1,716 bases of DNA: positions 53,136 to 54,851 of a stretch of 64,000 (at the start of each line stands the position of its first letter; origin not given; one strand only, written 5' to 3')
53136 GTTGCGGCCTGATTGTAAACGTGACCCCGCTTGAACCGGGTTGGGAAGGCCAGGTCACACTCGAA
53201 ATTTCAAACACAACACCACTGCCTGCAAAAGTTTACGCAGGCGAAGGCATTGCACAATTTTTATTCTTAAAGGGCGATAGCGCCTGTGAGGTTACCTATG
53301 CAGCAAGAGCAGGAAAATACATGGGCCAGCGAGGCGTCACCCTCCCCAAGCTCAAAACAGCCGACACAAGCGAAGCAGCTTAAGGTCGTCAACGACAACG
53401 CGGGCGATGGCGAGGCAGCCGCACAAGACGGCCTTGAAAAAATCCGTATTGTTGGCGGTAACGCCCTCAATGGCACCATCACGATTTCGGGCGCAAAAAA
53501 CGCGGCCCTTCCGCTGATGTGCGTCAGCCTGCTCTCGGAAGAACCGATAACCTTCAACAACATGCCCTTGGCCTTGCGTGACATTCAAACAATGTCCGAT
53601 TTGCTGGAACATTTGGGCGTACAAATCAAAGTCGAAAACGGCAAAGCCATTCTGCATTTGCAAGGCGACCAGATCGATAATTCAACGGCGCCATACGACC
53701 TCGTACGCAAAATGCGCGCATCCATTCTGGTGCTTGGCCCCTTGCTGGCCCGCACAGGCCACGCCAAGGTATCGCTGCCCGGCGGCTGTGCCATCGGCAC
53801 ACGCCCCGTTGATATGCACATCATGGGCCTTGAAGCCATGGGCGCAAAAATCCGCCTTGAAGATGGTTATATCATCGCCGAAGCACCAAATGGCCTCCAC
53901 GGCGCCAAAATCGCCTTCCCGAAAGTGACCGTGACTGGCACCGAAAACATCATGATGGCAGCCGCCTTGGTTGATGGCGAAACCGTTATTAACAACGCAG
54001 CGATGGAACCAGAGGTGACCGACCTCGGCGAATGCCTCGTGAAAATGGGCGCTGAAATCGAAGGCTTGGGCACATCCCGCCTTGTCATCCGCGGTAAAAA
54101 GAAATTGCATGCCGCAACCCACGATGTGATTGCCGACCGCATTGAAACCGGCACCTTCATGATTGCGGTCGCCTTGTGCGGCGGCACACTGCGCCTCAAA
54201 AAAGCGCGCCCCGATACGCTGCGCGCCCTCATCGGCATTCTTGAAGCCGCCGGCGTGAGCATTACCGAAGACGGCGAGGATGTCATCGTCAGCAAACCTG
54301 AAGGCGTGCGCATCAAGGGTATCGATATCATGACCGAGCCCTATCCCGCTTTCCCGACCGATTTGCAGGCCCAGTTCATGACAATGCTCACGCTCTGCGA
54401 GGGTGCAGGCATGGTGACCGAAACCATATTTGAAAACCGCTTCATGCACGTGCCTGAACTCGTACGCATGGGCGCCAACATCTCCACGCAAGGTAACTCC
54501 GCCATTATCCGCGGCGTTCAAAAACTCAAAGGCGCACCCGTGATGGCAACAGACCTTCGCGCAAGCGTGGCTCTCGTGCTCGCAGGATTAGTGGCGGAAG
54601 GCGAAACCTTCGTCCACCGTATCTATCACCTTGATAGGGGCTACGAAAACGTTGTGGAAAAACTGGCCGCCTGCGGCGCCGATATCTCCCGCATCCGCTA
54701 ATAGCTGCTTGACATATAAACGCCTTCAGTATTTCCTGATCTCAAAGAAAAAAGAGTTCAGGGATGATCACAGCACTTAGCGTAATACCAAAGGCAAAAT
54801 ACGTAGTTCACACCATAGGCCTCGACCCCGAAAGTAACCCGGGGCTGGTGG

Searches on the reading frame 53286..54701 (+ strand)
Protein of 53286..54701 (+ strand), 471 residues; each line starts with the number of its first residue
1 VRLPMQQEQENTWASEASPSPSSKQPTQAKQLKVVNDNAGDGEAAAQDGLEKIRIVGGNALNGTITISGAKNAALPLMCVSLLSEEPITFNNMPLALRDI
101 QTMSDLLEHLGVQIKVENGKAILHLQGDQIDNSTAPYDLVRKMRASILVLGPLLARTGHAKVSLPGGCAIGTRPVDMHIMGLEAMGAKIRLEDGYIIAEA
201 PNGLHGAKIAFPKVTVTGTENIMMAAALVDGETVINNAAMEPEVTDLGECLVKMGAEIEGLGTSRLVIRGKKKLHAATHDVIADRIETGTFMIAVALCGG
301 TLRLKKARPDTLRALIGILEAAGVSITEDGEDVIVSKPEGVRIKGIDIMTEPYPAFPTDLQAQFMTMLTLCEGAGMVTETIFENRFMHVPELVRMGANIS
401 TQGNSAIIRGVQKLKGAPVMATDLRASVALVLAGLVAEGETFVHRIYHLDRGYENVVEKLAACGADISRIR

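Call 84: search_protein_families(library=pfam, proteins=[window:53286-54701:+], max_evalue=0.001)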
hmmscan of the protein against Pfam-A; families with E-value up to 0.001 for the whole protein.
window:53286-54701:+ (471 aa): 1 family
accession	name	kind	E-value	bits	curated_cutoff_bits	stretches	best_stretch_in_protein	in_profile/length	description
PF00275.25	EPSP_synthase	-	6e-107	358.4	22.8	1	57-460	3-417/417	EPSP synthase (3-phosphoshikimate 1-carboxyvinyltransferase)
